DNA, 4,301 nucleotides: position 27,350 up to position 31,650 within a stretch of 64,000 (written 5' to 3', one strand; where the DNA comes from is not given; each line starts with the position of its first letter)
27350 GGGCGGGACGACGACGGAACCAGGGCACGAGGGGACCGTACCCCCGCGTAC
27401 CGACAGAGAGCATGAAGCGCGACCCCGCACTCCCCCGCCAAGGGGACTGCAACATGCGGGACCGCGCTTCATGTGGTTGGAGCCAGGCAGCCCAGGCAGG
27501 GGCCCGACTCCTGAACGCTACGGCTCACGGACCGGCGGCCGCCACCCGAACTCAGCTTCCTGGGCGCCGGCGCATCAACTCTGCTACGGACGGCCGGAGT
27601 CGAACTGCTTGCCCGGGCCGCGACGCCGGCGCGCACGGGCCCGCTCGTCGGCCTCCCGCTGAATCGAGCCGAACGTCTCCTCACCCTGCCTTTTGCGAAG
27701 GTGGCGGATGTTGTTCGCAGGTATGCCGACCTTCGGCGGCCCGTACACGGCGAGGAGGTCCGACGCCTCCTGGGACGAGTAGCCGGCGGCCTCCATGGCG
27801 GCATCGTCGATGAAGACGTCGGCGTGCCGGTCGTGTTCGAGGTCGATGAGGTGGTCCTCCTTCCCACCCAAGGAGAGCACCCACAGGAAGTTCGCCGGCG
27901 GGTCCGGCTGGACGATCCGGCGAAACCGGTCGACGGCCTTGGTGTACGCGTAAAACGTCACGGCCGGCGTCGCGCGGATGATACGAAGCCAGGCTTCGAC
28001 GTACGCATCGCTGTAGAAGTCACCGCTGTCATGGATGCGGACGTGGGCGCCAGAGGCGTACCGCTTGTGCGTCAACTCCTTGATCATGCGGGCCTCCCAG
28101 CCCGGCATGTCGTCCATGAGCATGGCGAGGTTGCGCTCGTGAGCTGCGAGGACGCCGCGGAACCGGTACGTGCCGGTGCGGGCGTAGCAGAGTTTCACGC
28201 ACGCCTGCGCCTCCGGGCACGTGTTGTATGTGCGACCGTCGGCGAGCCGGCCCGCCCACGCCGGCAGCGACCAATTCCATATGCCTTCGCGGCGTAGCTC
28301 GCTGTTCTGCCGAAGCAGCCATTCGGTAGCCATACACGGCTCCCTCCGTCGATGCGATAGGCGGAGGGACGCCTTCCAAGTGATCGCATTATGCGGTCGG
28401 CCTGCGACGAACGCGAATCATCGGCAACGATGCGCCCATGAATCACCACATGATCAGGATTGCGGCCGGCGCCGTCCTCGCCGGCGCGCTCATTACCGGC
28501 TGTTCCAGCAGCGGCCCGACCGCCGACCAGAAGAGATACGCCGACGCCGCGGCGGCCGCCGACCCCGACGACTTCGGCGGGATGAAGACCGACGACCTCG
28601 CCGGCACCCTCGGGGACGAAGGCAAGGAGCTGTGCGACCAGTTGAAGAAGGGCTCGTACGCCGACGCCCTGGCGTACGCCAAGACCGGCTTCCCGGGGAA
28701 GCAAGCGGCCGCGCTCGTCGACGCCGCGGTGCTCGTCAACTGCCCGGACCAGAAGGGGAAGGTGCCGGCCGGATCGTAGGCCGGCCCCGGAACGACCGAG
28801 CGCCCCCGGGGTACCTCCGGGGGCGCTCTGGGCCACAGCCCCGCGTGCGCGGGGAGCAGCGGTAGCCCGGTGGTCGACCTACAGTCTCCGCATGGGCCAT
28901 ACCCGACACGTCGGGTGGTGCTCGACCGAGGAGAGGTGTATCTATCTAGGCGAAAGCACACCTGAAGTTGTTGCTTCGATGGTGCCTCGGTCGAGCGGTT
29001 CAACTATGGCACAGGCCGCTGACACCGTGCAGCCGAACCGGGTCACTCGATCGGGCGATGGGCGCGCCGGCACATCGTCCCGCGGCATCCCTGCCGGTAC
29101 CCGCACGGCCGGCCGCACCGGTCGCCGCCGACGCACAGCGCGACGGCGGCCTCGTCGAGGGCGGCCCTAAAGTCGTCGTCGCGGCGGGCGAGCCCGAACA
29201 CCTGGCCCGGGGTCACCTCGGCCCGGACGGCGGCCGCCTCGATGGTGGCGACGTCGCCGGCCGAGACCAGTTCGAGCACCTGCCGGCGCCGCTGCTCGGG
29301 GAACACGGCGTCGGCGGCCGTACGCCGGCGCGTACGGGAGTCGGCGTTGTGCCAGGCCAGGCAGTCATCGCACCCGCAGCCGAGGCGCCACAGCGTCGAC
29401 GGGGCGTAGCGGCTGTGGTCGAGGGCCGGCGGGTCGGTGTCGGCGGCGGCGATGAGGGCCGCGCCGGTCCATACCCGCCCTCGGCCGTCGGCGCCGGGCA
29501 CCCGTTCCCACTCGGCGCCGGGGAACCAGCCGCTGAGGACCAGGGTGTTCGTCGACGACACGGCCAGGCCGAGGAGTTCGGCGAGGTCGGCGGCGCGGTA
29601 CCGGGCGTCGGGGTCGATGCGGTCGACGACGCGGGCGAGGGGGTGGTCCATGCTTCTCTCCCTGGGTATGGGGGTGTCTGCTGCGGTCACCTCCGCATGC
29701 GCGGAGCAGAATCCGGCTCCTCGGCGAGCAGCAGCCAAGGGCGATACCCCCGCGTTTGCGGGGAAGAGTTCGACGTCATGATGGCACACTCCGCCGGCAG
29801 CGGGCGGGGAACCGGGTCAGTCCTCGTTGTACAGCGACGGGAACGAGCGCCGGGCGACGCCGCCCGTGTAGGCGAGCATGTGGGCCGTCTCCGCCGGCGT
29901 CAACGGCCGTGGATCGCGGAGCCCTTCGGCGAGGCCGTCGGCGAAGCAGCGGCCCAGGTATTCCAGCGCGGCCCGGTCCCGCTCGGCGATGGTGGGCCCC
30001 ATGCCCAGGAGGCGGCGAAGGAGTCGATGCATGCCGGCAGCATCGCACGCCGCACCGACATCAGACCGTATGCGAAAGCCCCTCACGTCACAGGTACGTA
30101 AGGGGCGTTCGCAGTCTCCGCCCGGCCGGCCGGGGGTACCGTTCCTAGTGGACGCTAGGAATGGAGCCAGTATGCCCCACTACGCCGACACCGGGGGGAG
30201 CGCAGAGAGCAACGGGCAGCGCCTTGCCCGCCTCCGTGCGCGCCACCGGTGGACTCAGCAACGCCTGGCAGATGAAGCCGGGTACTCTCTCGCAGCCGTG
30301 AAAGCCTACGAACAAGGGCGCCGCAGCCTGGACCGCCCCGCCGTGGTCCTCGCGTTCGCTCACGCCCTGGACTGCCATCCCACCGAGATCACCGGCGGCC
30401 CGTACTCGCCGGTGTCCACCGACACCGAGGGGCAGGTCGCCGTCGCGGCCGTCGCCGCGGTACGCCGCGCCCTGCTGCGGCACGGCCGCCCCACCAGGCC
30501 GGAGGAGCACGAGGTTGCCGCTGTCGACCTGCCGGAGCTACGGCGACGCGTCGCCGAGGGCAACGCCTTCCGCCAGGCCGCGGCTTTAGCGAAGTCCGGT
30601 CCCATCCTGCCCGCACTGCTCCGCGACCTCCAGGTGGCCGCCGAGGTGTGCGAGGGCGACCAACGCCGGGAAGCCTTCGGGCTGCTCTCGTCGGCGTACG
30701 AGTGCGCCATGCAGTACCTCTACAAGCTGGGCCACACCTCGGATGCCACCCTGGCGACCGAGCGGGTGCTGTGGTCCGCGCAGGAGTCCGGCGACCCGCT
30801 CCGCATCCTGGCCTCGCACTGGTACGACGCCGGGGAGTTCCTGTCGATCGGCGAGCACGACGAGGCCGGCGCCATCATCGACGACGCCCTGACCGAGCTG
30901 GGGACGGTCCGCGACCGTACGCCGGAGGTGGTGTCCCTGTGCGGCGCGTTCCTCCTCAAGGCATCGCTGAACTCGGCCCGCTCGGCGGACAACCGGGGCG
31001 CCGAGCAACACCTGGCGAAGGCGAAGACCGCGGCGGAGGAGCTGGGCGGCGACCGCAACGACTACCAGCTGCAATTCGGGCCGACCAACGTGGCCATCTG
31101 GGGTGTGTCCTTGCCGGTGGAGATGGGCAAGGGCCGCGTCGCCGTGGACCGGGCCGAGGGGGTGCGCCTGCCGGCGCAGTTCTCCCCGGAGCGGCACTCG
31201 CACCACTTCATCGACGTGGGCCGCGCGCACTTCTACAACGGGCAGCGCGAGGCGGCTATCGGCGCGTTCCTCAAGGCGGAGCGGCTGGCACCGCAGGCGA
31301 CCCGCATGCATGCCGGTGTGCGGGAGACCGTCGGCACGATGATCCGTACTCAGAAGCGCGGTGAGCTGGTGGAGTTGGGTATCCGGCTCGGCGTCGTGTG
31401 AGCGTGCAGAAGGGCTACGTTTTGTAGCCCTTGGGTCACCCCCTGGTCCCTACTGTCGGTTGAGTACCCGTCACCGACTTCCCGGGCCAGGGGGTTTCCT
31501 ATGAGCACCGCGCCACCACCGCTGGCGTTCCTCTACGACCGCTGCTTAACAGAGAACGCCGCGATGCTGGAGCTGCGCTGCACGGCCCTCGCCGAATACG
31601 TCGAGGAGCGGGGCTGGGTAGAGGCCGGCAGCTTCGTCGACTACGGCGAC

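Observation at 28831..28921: Mini-array 1 has a compensated degenerate first repeat and a canonical second repeat, like CreA/CreR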

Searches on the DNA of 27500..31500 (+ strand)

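Call 27: search_dna_similar(query=window:27500-31500:+, collection=phages, mode=distant, max_rows=25)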
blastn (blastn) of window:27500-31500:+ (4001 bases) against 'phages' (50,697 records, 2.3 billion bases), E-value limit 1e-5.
Records with a match: 2; places in all: 2; records where one place covers at least 80% of the query: 0.
Best place of each record, by identity: 60-80% 2.
By first word of the organism name: Streptomyces 2.
By host as written in the record: Streptomyces lividans JI 1326 2.
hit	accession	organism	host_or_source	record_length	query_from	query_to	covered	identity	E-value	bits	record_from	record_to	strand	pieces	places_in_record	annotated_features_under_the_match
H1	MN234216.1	Streptomyces phage Gilgamesh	Streptomyces lividans JI 1326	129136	84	810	18%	68.1%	1e-57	233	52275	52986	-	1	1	56: hypothetical protein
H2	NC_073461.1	Streptomyces phage Gilgamesh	Streptomyces lividans JI 1326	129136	84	810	18%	68.1%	1e-57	233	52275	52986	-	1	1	56: hypothetical protein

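Call 28: search_dna_similar(query=window:28825-28925:-, collection=phages, mode=distant, max_evalue=10, max_rows=40)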
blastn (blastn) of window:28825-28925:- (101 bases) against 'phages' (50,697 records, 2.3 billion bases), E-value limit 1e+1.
Records with a match: 17; places in all: 17; records where one place covers at least 80% of the query: 0.
Best place of each record, by identity: >=99% 16; 60-80% 1.
By first word of the organism name: Streptomyces 16; Saccharomonospora 1.
By host as written in the record: Streptomyces sanglieri UNT16F27A 16; Saccharomonospora sp. 1.
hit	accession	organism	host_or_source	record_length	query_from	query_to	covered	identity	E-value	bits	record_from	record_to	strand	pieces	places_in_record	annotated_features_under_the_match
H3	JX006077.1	Saccharomonospora phage PIS 136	Saccharomonospora sp.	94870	52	90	39%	79.5%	3e+0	36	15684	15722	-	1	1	hypothetical protein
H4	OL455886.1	Streptomyces phage Piccadilly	Streptomyces sanglieri UNT16F27A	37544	68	88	21%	100.0%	3e-1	39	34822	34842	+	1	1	none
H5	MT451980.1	Streptomyces phage Ignacio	Streptomyces sanglieri UNT16F27A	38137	68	88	21%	100.0%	3e-1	39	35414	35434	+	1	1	none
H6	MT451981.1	Streptomyces phage Vondra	Streptomyces sanglieri UNT16F27A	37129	68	88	21%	100.0%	3e-1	39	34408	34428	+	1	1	none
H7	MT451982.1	Streptomyces phage Cumberbatch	Streptomyces sanglieri UNT16F27A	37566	68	88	21%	100.0%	3e-1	39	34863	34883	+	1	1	none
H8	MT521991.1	Streptomyces phage Eklok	Streptomyces sanglieri UNT16F27A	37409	68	88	21%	100.0%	3e-1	39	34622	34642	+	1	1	none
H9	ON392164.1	Streptomyces phage AxeJC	Streptomyces sanglieri UNT16F27A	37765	68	88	21%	100.0%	3e-1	39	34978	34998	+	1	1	none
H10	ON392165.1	Streptomyces phage Eastland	Streptomyces sanglieri UNT16F27A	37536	68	88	21%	100.0%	3e-1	39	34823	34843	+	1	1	none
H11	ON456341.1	Streptomyces phage HFrancette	Streptomyces sanglieri UNT16F27A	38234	68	88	21%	100.0%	3e-1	39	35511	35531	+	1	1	none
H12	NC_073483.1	Streptomyces phage Ignacio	Streptomyces sanglieri UNT16F27A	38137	68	88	21%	100.0%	3e-1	39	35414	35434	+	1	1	none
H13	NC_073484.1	Streptomyces phage Eklok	Streptomyces sanglieri UNT16F27A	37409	68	88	21%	100.0%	3e-1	39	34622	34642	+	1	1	none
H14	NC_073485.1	Streptomyces phage AxeJC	Streptomyces sanglieri UNT16F27A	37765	68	88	21%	100.0%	3e-1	39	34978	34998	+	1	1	none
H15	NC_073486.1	Streptomyces phage Vondra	Streptomyces sanglieri UNT16F27A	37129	68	88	21%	100.0%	3e-1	39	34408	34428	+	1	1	none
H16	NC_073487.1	Streptomyces phage HFrancette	Streptomyces sanglieri UNT16F27A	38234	68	88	21%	100.0%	3e-1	39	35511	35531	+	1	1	none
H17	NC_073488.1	Streptomyces phage Cumberbatch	Streptomyces sanglieri UNT16F27A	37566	68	88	21%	100.0%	3e-1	39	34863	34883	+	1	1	none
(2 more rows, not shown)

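Call 29: get_annotated_region(hit=H5, flank=1500)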
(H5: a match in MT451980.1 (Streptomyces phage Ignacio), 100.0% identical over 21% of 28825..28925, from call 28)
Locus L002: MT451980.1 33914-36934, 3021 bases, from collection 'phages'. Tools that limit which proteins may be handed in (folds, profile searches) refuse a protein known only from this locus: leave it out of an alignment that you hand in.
description: Streptomyces phage Ignacio, complete genome.
organism: Streptomyces phage Ignacio (NCBI taxid 2736272)
taxonomy: Viruses; Duplodnaviria; Heunggongvirae; Uroviricota; Caudoviricetes
host: Streptomyces sanglieri UNT16F27A; source: soil; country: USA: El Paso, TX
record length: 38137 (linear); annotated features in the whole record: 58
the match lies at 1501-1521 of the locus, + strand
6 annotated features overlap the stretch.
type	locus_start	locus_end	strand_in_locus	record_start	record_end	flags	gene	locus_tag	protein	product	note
CDS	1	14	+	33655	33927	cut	51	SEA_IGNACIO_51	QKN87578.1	hypothetical protein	-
CDS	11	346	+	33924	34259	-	52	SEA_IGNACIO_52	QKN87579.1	hypothetical protein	-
CDS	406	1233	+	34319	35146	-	53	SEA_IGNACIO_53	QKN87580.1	hypothetical protein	-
CDS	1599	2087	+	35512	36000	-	54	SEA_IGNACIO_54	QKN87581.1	hypothetical protein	-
CDS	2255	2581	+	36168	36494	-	55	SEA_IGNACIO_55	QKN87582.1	hypothetical protein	-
CDS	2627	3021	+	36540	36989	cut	56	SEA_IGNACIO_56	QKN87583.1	hypothetical protein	helix-turn-helix DNA binding domain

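Call 80: search_dna_similar(query=window:28795-29045:-, collection=plasmids, mode=distant, max_evalue=1, max_rows=30)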
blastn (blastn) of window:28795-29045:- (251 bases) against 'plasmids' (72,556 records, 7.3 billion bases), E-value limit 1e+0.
Records with a match: 79; places in all: 234; records where one place covers at least 80% of the query: 0.
Best place of each record, by identity: 95-99% 4; 90-95% 15; 80-90% 50; 60-80% 10.
By first word of the organism name: Streptomyces 59; Ralstonia 16; Nocardia 1; Nocardiopsis 1; Sinorhizobium 1; Caulobacter 1.
By predicted mobility (MOB-suite, as given by PLSDB): non-mobilizable 53; mobilizable 24; conjugative 2.
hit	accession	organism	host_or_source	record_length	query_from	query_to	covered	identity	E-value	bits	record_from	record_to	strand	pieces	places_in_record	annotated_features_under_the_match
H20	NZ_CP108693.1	Streptomyces anulatus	-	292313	141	223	33%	79.3%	2e-1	86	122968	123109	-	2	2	none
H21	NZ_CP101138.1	Streptomyces sp. M92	Monoisolate,Not aplicable,Saloons ...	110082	141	210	28%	74.6%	8e-1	42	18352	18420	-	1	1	none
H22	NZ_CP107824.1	Streptomyces anulatus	-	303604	186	247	25%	76.9%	8e-1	41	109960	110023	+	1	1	none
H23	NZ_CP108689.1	Streptomyces sp. NBC_01012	-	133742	169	225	23%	78.3%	8e-1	41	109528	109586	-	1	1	none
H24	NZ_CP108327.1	Streptomyces jietaisiensis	-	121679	178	229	21%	79.6%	2e-1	43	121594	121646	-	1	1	none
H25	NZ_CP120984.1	Streptomyces sp. Alt3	-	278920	174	222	20%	83.7%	2e-1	43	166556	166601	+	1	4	none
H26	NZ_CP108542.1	Streptomyces sp. NBC_01213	-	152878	187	233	19%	85.1%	1e-3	51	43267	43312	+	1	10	none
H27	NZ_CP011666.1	Streptomyces sp. Mg1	-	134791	166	210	18%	86.7%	5e-3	48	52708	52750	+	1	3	none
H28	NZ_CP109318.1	Streptomyces anulatus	-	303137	181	229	20%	79.6%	8e-1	42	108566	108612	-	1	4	none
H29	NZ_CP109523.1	Streptomyces anulatus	-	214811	181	229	20%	79.6%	8e-1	42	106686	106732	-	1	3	none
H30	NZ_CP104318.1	Streptomyces angustmyceticus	whole organism,soil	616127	185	232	19%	79.6%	8e-1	41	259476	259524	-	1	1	none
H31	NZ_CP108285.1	Streptomyces atratus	-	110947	163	210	19%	79.2%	8e-1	41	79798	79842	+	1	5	none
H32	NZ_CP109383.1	Streptomyces atratus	-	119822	163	210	19%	79.2%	8e-1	41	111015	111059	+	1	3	none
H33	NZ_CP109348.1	Streptomyces anulatus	-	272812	184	229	18%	82.6%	6e-2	45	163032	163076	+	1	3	none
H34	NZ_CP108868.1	Streptomyces sp. NBC_00829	-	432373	187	229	17%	88.4%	4e-4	53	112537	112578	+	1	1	hypothetical protein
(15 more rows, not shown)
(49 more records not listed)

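Call 81: get_annotated_region(hit=H20, flank=1500)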
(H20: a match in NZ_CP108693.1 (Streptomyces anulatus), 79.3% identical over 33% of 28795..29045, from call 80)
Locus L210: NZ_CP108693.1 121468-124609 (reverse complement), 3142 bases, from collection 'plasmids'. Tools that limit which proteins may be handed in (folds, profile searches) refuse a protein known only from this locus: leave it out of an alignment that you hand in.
description: Streptomyces anulatus strain NBC_01010 plasmid unnamed1, complete sequence
organism: Streptomyces anulatus (NCBI taxid 1892)
taxonomy: Bacteria; Actinomycetota; Actinomycetes; Kitasatosporales; Streptomycetaceae; Streptomyces; Streptomyces anulatus
host: -; source: -; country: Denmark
typing (MOB-suite, as given by PLSDB): non-mobilizable
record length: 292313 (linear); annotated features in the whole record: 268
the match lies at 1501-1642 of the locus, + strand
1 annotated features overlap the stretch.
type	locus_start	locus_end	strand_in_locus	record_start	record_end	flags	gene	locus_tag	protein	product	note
CDS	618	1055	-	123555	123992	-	-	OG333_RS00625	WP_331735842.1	DUF4259 domain-containing protein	-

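Call 82: get_annotated_region(hit=H21, flank=1500)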
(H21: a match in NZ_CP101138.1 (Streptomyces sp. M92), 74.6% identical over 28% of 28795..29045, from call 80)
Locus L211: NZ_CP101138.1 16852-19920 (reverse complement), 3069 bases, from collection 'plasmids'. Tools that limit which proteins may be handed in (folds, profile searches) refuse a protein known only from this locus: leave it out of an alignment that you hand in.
description: Streptomyces sp. M92 plasmid pM92, complete sequence
organism: Streptomyces sp. M92 (NCBI taxid 2944250)
taxonomy: Bacteria; Actinomycetota; Actinomycetes; Kitasatosporales; Streptomycetaceae; Streptomyces; Streptomyces sp. M92
host: -; source: Monoisolate,Not aplicable,Saloons Bayovar; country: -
typing (MOB-suite, as given by PLSDB): non-mobilizable
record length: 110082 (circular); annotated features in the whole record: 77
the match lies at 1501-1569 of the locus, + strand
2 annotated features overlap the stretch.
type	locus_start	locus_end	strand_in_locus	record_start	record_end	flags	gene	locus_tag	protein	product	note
CDS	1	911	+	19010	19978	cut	cas1e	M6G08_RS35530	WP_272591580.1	type I-E CRISPR-associated endonuclease Cas1e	GO:0051607 - defense response to virus [Evidence IEA]; GO:0043571 - maintenance of CRISPR repeat elements [Evidence IEA]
CDS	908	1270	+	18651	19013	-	cas2e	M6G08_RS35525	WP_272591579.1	type I-E CRISPR-associated endoribonuclease Cas2e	GO:0043571 - maintenance of CRISPR repeat elements [Evidence IEA]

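Call 97: search_dna_similar(query=window:28860-28900:-, collection=plasmids, mode=distant, max_evalue=10, max_rows=25)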
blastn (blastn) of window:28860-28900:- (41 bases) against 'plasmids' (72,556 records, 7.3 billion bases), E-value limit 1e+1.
Records with a match: 5; places in all: 5; records where one place covers at least 80% of the query: 0.
Best place of each record, by identity: >=99% 1; 95-99% 2; 90-95% 1; 80-90% 1.
By first word of the organism name: Streptomyces 3; Rhizobium 1; Nonomuraea 1.
By predicted mobility (MOB-suite, as given by PLSDB): non-mobilizable 4; conjugative 1.
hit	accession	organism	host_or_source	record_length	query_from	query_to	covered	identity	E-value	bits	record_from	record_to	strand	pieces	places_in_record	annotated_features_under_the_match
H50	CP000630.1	Rhizobium rhizogenes K84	-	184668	11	36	63%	88.5%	6e+0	35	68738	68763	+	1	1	none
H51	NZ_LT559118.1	Nonomuraea gerenzanensis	-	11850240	19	41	56%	91.3%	6e+0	34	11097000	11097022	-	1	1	none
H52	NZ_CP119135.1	Streptomyces sp. FXJ1.172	-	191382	21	41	51%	95.2%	6e+0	35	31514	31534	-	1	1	acyl-CoA dehydrogenase family protein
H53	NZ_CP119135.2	Streptomyces sp. FXJ1.172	cell culture,red soil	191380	21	41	51%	95.2%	6e+0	35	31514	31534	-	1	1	acyl-CoA dehydrogenase family protein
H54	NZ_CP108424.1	Streptomyces sp. NBC_01294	-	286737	19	36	44%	100.0%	6e+0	34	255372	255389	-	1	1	none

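Call 98: search_dna_similar(query=window:28860-28900:-, collection=phages, mode=distant, max_evalue=10, max_rows=25)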
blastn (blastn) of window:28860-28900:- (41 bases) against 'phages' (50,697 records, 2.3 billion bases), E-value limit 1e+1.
Records with a match: 297; places in all: 297; records where one place covers at least 80% of the query: 0.
Best place of each record, by identity: >=99% 1; 95-99% 292; 90-95% 4.
By first word of the organism name: Mycobacterium 292; Gordonia 4; Streptococcus 1.
By host as written in the record: Mycobacterium smegmatis mc2 155 232; Mycobacterium smegmatis mc#155 41; Mycobacterium smegmatis mc2155 5; Mycobacterium smegmatius mc2 155 4; Gordonia terrae NRRL B-16283 3; Mycolicibacterium smegmatis MC2 155 3; Mycobacterium sp. 2; Gordonia terrae 3612 1; and 6 more.
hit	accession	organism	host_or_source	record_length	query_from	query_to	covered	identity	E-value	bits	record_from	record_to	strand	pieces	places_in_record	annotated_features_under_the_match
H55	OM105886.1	Gordonia phage Ligma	Gordonia terrae NRRL B-16283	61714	18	41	59%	91.7%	8e+0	32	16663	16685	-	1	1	20: hypothetical protein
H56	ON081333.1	Gordonia phage Axumite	Gordonia terrae 3612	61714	18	41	59%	91.7%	8e+0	32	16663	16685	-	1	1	20: hypothetical protein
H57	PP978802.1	Gordonia phage Fresco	Gordonia terrae NRRL B-16283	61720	18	41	59%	91.7%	8e+0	32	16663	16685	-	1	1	20: hypothetical protein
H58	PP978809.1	Gordonia phage Shatter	Gordonia terrae NRRL B-16283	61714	18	41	59%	91.7%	8e+0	32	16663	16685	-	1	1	20: hypothetical protein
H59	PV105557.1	Mycobacterium phage Orwigg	Mycobacterium smegmatis mc2 155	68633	13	33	51%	95.2%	2e+0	35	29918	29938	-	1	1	30: minor tail protein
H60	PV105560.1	Mycobacterium phage Gwilliam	Mycobacterium smegmatis mc2 155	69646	13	33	51%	95.2%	2e+0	35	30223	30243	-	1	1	31: minor tail protein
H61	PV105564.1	Mycobacterium phage Jiraiya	Mycobacterium smegmatis mc2 155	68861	13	33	51%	95.2%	2e+0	35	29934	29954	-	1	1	30: minor tail protein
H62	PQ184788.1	Mycobacterium phage Dice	Mycobacterium smegmatis mc#155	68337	13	33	51%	95.2%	2e+0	35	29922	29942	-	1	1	30: minor tail protein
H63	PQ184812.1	Mycobacterium phage Olak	Mycobacterium smegmatis mc#155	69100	13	33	51%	95.2%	2e+0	35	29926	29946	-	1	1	30: minor tail protein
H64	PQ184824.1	Mycobacterium phage Orfeu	Mycobacterium smegmatis mc#155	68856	13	33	51%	95.2%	2e+0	35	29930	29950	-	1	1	30: minor tail protein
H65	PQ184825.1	Mycobacterium phage Selr12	Mycobacterium smegmatis mc#155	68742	13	33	51%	95.2%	2e+0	35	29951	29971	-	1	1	31: minor tail protein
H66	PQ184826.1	Mycobacterium phage Ricotta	Mycobacterium smegmatis mc#155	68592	13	33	51%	95.2%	2e+0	35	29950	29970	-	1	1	30: minor tail protein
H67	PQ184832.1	Mycobacterium phage Pacifista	Mycobacterium smegmatis mc#155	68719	13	33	51%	95.2%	2e+0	35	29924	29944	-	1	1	30: minor tail protein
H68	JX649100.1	Mycobacterium phage Alex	Mycobacterium smegmatis mc2 155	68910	13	33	51%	95.2%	2e+0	35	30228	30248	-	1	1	structural protein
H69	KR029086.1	Mycobacterium phage PDRPv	Mycobacterium smegmatis mc2 155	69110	13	33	51%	95.2%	2e+0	35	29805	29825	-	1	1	minor tail protein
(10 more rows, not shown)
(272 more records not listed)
